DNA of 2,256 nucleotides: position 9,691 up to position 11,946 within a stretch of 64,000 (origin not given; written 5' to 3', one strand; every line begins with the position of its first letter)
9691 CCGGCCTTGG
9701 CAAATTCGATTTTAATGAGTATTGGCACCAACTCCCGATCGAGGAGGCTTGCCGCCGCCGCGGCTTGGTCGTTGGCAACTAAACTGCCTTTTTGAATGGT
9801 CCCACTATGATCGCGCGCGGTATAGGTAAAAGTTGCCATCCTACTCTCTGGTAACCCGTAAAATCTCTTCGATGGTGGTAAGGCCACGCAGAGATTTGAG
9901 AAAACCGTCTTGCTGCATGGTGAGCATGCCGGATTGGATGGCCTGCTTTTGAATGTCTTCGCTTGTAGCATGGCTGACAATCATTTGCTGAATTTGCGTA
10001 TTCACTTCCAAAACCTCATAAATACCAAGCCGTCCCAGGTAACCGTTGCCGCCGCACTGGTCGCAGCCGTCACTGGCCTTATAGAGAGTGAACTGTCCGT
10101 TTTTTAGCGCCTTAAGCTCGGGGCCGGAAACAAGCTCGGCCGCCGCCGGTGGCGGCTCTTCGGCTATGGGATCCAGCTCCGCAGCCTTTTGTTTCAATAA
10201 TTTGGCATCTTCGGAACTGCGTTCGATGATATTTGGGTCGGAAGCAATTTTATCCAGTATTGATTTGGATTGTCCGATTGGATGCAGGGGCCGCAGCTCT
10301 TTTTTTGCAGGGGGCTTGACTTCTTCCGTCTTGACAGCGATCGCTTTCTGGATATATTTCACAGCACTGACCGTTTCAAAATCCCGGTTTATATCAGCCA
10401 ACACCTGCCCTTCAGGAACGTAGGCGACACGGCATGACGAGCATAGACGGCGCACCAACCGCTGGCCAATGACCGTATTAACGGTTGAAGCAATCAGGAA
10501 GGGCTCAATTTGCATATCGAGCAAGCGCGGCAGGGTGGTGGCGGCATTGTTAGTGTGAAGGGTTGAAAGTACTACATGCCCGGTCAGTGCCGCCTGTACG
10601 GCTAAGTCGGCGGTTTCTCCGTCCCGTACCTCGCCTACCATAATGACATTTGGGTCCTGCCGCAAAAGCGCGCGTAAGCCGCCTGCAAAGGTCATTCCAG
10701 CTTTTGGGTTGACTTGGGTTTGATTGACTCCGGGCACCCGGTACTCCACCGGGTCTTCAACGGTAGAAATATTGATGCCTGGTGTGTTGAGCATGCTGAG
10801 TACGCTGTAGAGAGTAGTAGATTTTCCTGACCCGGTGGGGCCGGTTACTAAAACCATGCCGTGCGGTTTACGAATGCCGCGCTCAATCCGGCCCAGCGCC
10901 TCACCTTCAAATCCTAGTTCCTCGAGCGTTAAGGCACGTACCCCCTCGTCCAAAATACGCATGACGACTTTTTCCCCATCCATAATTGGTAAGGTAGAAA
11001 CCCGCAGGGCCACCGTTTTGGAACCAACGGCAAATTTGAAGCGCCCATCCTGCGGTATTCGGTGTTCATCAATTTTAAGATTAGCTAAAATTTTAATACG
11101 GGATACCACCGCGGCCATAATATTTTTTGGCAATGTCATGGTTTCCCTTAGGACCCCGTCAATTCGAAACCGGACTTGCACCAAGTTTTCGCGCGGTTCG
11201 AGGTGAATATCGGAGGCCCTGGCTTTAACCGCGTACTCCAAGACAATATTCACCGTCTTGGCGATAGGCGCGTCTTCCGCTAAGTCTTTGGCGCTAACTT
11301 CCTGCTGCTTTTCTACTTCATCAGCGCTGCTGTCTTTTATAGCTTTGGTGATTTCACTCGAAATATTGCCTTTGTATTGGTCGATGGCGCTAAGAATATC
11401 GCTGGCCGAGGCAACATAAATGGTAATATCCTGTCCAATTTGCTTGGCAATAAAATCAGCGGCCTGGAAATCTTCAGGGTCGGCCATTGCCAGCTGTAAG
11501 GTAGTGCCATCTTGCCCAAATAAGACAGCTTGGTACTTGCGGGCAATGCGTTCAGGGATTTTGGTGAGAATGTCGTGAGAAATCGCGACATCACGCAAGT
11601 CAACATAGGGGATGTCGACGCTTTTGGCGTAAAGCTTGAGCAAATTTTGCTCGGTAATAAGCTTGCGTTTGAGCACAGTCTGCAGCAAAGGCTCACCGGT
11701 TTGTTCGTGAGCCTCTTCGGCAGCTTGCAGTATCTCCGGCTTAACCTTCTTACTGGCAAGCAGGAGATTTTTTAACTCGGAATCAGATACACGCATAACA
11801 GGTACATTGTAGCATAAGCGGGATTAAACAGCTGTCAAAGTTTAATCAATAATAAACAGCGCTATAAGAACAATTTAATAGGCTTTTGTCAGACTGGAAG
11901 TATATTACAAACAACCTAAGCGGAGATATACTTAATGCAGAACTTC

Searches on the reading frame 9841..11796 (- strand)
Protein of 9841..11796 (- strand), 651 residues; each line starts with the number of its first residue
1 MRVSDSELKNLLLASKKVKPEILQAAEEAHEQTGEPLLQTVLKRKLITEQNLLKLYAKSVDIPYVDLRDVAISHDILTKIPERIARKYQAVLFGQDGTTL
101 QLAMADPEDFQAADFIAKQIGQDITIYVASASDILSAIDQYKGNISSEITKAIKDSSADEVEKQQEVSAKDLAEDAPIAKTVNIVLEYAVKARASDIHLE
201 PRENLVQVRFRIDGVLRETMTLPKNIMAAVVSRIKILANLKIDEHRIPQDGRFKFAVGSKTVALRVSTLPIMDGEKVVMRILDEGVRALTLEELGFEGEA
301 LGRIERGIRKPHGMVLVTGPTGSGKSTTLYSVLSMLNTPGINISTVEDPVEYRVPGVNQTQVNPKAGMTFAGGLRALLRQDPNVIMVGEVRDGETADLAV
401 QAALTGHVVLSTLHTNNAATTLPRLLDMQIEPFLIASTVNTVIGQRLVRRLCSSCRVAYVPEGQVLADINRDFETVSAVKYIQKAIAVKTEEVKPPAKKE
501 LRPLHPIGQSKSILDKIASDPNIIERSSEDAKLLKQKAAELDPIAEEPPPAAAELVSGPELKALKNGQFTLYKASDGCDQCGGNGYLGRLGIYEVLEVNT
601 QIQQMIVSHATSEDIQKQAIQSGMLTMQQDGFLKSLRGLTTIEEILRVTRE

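Call 6: search_protein_families(library=pfam, proteins=[window:9841-11796:-], max_evalue=0.01)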
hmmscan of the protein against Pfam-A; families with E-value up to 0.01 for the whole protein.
window:9841-11796:- (651 aa): 6 families
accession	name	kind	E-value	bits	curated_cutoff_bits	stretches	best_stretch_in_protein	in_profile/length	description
PF00437.27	T2SSE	-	1.1e-131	439.3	24.9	1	172-647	2-370/370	Type II/IV secretion system protein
PF05157.20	MshEN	-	1.2e-20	73.8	23.1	1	61-144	2-86/90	MshEN domain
PF25199.1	nSTAND_NTPase5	-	0.00029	21.1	34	1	302-350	30-80/145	Novel STAND NTPase 5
PF13555.12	AAA_29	-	0.00058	20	27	1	311-333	21-43/61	P-loop containing region of AAA domain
PF13191.12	AAA_16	-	0.0012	19.8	32.6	1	309-340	24-52/167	AAA ATPase domain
PF13401.12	AAA_22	-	0.0013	19.5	27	1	311-351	4-33/130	AAA domain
